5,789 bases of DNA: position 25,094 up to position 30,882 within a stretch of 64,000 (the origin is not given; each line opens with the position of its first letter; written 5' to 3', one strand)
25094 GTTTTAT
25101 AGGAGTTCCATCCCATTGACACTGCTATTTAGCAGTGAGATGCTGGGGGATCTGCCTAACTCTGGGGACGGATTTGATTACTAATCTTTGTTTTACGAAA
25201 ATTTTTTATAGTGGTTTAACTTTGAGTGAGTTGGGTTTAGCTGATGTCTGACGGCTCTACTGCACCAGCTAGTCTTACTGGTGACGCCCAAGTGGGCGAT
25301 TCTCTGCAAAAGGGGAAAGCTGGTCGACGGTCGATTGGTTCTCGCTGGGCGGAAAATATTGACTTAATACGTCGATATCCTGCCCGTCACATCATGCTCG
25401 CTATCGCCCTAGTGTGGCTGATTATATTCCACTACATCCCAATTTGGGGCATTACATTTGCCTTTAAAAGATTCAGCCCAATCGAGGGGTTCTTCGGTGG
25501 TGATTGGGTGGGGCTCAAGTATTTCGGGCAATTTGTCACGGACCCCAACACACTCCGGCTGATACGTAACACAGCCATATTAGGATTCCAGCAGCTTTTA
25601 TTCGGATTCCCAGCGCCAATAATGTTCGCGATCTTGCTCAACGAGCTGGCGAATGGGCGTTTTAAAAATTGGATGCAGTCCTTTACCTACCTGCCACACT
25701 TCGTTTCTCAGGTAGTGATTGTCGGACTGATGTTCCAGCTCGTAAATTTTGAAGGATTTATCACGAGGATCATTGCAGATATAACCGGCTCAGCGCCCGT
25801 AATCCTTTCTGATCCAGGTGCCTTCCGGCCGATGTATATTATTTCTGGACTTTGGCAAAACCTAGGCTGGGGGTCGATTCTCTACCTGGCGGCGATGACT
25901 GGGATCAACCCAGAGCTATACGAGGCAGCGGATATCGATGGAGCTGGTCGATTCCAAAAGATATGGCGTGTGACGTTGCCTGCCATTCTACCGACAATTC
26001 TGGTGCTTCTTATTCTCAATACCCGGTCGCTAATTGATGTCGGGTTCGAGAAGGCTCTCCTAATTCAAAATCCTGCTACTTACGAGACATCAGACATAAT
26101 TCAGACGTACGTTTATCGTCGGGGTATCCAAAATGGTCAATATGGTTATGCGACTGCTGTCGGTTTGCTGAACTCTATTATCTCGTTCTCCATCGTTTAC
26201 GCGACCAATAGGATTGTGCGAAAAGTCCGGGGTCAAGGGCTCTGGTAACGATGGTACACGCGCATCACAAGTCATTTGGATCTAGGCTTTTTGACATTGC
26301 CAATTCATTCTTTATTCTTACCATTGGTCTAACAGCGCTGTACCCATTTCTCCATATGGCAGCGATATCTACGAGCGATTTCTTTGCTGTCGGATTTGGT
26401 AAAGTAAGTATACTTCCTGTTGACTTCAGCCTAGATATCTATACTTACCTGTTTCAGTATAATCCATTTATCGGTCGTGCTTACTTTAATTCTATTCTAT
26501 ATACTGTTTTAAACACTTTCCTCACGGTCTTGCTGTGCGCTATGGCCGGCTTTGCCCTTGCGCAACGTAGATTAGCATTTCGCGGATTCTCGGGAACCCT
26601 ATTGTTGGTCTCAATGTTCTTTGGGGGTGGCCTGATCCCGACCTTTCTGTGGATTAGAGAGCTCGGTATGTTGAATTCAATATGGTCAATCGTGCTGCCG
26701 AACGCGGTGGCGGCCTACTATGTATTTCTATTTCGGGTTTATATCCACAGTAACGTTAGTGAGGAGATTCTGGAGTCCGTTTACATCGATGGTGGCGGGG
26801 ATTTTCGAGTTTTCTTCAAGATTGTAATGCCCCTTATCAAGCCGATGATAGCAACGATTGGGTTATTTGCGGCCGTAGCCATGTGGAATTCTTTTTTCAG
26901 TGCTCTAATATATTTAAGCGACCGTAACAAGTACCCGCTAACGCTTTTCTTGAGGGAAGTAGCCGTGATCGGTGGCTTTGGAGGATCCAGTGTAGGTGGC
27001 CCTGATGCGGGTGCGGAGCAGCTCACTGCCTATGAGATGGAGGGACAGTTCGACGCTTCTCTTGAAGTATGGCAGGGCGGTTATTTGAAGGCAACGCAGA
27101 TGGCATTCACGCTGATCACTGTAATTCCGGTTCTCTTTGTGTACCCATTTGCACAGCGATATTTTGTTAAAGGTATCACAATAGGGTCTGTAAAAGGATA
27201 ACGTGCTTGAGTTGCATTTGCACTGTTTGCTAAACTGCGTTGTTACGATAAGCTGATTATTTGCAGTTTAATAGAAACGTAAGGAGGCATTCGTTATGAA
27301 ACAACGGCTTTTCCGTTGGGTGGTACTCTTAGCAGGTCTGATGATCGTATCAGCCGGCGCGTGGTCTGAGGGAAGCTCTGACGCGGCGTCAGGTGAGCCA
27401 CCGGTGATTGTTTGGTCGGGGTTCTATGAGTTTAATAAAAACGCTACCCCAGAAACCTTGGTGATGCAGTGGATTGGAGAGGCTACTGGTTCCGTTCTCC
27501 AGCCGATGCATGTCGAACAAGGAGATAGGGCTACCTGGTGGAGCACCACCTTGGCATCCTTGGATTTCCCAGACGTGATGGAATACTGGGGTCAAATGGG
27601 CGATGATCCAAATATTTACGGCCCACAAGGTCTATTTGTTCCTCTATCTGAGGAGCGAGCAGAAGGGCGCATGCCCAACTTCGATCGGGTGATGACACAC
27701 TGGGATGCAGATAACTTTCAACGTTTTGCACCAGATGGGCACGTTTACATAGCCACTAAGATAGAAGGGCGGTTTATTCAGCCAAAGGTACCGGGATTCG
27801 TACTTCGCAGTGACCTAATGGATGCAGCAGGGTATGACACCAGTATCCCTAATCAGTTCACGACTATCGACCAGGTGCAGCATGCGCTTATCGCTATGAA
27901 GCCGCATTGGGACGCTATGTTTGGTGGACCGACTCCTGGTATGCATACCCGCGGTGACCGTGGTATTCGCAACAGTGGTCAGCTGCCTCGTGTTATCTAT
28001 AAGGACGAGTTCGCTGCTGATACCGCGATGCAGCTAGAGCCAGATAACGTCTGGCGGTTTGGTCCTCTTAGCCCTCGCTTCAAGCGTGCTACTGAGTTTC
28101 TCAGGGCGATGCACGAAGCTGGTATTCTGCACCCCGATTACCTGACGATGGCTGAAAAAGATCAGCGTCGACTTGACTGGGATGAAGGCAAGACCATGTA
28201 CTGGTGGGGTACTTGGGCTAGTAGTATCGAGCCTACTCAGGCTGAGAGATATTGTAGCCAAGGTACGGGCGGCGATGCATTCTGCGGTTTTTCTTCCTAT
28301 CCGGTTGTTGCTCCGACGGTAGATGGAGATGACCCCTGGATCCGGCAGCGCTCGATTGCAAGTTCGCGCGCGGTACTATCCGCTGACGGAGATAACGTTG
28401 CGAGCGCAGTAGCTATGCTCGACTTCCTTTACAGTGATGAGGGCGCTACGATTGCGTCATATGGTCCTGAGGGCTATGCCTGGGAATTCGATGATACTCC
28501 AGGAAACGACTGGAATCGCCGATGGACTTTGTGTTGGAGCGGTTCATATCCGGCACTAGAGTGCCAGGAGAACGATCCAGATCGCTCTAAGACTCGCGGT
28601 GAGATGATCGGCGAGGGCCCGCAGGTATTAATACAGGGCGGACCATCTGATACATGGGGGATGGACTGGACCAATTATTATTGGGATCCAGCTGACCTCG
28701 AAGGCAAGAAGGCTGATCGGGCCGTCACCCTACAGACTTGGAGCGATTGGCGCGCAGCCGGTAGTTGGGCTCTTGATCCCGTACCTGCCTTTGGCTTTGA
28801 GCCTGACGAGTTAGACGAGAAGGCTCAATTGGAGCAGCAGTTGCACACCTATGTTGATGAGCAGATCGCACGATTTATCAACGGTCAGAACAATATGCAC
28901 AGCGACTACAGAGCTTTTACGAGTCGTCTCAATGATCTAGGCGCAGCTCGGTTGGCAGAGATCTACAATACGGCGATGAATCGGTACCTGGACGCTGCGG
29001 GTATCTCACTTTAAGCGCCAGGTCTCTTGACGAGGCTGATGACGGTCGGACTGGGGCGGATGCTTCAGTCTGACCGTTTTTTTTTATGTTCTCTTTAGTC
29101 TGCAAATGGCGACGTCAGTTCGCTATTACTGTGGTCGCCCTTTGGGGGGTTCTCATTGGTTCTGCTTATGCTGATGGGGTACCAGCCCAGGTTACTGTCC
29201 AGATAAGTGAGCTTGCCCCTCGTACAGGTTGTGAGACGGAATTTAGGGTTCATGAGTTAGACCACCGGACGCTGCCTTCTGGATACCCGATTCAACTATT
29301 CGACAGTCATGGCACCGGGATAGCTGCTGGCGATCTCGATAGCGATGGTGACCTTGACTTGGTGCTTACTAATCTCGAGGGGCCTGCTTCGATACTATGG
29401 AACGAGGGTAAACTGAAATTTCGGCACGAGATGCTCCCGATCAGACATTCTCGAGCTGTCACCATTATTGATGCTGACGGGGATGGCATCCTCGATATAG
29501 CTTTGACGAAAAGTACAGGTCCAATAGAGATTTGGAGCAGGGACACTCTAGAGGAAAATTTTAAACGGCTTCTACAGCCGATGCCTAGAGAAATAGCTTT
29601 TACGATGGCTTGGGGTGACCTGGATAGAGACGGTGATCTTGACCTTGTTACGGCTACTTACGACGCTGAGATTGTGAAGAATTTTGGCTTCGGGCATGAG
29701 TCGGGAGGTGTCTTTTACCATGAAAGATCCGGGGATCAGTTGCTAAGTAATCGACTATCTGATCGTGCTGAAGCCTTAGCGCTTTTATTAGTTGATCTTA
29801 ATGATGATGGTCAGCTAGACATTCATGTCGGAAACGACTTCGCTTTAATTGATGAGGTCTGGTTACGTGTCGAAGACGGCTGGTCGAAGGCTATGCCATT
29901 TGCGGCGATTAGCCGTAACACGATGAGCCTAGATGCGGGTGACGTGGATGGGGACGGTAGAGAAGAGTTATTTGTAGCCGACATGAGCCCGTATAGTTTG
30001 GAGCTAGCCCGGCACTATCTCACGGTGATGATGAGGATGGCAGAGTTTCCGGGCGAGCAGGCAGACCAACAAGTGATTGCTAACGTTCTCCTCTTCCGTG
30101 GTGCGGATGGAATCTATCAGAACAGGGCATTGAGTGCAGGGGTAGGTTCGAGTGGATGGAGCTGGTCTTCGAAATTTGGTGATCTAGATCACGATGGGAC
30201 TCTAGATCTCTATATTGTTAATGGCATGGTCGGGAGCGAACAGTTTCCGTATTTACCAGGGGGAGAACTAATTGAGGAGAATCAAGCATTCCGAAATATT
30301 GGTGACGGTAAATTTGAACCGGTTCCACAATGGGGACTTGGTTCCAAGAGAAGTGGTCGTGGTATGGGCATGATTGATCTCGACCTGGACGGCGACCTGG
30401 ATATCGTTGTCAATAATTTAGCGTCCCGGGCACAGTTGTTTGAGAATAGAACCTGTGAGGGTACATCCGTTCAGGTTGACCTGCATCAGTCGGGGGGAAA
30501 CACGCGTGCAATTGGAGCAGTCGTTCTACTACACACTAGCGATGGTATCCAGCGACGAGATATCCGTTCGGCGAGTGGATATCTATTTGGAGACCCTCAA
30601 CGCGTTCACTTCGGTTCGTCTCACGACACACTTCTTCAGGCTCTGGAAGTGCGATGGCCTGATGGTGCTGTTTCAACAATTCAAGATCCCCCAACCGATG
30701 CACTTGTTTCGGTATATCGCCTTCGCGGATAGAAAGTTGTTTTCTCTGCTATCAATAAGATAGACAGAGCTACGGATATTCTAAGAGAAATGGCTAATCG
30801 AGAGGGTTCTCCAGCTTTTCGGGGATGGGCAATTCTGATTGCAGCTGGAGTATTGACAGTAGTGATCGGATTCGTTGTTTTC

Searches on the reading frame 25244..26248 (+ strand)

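Call 56: search_protein_families(library=pfam, proteins=[window:25244-26248:+], max_evalue=0.001)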
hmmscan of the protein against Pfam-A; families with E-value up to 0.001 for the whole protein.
window:25244-26248:+ (334 aa): 1 family
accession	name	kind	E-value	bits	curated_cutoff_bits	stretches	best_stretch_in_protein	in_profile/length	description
PF00528.27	BPD_transp_1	-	3.3e-16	60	26.4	1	126-329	2-183/184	Binding-protein-dependent transport system inner membrane component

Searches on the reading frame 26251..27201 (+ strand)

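Call 56: search_protein_families(library=pfam, proteins=[window:26251-27201:+], max_evalue=0.001)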
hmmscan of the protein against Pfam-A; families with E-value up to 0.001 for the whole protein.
window:26251-27201:+ (316 aa): 1 family
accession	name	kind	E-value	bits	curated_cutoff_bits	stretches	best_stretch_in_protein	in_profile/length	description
PF00528.27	BPD_transp_1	-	0.00057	20.1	26.4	0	102-309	34-182/184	Binding-protein-dependent transport system inner membrane component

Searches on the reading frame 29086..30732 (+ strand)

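Call 3: search_protein_families(library=pfam, proteins=[window:29086-30732:+])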
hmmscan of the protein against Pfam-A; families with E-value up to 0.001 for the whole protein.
window:29086-30732:+ (548 aa): 3 families
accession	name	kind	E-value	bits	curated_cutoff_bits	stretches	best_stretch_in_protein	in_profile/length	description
PF13517.12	FG-GAP_3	-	7.6e-36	123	26.9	4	83-139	1-60/61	FG-GAP-like repeat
PF01839.29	FG-GAP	-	2.4e-17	62.8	22.1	0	76-96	2-22/37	FG-GAP repeat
PF07593.17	UnbV_ASPIC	-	1.5e-14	54.1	23.4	1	475-540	1-66/68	ASPIC and UnbV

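Call 4: search_protein_families(library=ncbifam, proteins=[window:29086-30732:+])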
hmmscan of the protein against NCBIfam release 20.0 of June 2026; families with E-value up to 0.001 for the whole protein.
window:29086-30732:+ (548 aa): 0 families
